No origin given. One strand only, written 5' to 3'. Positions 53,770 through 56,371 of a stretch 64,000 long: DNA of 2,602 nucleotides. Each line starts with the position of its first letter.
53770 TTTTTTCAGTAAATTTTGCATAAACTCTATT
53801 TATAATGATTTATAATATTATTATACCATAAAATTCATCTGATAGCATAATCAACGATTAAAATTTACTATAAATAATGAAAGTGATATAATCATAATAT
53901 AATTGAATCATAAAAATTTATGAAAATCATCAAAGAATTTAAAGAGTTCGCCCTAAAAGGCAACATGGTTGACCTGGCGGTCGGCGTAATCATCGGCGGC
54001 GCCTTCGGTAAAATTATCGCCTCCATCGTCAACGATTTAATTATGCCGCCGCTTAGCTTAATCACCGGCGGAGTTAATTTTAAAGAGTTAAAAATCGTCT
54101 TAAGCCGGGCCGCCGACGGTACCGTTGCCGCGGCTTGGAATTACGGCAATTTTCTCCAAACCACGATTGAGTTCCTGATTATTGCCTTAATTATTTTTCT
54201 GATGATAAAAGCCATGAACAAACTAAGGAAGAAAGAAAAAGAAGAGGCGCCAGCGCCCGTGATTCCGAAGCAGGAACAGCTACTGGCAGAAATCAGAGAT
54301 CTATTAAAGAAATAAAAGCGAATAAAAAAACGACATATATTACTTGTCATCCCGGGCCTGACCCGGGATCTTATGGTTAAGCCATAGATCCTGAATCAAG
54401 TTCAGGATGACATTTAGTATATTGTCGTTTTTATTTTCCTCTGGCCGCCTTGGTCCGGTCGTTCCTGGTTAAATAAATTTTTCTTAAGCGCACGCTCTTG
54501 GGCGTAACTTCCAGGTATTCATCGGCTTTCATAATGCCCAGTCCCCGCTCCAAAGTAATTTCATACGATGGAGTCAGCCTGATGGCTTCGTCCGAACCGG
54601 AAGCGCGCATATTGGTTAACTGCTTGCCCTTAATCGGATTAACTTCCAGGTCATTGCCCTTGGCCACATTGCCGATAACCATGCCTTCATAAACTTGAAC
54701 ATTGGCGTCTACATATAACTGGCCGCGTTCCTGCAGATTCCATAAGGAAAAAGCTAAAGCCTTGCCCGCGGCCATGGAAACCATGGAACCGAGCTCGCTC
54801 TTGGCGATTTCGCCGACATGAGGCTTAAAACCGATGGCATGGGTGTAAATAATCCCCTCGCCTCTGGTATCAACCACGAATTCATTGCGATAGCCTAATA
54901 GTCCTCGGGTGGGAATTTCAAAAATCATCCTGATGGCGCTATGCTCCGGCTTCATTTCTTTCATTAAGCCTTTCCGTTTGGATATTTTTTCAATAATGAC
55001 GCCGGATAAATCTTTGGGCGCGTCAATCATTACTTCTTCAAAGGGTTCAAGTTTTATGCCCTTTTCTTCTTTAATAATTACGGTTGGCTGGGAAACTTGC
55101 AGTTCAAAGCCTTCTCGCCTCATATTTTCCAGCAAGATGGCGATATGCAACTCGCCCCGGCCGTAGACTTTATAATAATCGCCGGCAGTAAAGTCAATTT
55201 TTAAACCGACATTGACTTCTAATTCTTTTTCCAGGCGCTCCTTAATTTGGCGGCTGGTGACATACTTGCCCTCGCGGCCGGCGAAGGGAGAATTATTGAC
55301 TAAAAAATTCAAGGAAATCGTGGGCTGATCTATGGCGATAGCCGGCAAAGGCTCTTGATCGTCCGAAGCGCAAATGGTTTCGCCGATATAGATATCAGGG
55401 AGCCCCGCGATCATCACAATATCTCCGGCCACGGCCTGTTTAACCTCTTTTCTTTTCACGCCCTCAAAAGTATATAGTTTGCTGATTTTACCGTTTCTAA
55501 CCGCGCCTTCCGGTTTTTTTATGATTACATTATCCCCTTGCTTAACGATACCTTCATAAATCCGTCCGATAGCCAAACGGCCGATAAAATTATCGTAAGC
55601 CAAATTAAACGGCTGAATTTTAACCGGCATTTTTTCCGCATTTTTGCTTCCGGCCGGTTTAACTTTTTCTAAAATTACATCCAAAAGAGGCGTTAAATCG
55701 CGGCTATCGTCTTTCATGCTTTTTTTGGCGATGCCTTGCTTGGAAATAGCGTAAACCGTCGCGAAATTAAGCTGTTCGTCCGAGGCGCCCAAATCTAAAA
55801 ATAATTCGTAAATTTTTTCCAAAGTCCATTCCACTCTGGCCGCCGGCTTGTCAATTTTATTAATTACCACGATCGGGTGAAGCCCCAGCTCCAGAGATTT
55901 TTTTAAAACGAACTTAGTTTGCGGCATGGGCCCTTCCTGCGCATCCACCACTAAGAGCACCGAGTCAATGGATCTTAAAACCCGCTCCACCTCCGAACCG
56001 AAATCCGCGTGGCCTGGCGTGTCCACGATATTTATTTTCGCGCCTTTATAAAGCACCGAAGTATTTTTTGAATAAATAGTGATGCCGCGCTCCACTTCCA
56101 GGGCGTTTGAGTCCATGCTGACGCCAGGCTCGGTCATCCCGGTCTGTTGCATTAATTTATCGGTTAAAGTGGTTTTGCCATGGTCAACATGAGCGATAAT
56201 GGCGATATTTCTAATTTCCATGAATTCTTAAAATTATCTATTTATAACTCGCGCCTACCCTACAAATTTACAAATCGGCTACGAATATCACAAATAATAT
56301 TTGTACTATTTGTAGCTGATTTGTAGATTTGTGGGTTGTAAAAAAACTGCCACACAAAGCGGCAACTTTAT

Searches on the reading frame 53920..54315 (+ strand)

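Call 25: search_protein_families(library=pfam, proteins=[window:53920-54315:+], max_evalue=0.0001)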
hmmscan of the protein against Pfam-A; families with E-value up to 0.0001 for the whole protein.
window:53920-54315:+ (131 aa): 1 family
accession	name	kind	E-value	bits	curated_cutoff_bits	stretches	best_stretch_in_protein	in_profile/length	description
PF01741.23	MscL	-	3.2e-46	157.1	27.4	1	3-130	1-123/123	Large-conductance mechanosensitive channel, MscL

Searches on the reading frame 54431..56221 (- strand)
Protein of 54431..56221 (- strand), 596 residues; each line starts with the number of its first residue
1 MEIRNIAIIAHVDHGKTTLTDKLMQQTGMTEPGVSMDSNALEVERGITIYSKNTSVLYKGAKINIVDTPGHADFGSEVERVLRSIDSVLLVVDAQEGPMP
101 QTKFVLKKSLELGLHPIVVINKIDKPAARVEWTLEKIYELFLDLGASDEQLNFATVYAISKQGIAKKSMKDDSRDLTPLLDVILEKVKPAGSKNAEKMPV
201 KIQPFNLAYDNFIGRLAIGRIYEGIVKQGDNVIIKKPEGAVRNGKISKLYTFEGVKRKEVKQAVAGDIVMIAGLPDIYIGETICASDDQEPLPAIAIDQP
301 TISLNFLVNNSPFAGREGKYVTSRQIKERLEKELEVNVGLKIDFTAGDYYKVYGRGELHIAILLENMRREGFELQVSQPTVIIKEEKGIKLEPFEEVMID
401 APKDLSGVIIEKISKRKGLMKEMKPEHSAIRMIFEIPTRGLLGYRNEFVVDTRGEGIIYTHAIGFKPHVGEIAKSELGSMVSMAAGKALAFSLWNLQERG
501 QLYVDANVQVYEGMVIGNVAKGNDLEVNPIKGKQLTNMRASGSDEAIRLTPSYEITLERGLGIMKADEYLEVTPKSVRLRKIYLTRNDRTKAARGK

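Call 25: search_protein_families(library=pfam, proteins=[window:54431-56221:-], max_evalue=0.0001)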
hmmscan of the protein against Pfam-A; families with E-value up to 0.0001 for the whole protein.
window:54431-56221:- (596 aa): 6 families
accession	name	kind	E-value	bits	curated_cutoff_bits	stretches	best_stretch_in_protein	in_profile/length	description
PF00009.33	GTP_EFTU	-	2.6e-51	174.3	26.5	1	2-187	2-186/188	Elongation factor Tu GTP binding domain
PF21018.2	BipA_C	-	1.7e-40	137.7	23.8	1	478-585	2-109/110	TypA/BipA C-terminal domain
PF00679.30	EFG_C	-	2.8e-16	59.7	27.9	1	390-473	2-86/89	Elongation factor G C-terminus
PF03144.31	GTP_EFTU_D2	-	4.5e-13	49.9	30.3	1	214-284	1-73/73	Elongation factor Tu domain 2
PF22042.2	EF-G_D2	-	3.6e-12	46.6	27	1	205-285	7-83/84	Elongation factor G domain 2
PF01926.29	MMR_HSR1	-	1.1e-06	29.2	21.9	1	6-122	2-113/113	50S ribosome-binding GTPase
